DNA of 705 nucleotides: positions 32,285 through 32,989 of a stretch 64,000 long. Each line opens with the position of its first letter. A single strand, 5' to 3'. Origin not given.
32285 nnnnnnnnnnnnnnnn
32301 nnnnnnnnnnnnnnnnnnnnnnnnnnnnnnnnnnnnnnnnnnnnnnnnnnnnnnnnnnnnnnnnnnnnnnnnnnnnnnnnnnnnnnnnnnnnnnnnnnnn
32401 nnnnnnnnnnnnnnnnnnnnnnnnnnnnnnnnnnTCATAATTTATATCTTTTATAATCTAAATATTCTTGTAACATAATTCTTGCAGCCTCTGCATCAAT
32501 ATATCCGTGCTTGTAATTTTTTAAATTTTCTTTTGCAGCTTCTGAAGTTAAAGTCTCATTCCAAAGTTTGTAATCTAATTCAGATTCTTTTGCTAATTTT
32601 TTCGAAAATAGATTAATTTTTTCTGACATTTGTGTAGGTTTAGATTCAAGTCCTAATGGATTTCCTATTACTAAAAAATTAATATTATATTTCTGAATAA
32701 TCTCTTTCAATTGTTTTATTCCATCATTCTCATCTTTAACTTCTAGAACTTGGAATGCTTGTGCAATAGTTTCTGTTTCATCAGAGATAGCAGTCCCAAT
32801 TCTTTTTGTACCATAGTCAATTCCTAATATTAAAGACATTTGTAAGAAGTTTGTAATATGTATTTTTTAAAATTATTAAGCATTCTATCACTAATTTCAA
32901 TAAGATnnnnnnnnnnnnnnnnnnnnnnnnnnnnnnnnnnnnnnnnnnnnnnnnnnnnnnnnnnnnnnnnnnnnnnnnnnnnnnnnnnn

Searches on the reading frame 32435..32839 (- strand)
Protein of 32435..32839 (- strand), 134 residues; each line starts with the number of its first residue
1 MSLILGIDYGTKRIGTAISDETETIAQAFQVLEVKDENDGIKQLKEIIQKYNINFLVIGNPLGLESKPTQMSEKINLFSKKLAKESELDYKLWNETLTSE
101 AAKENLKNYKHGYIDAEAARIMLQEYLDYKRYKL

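Call 68: search_protein_families(library=pfam, proteins=[window:32435-32839:-], max_evalue=0.001)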
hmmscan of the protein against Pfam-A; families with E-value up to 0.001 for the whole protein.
window:32435-32839:- (134 aa): 1 family
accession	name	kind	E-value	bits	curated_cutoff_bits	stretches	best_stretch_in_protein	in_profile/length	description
PF03652.20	RuvX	-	1.7e-32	113.1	29.2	1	4-128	3-133/134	Holliday junction resolvase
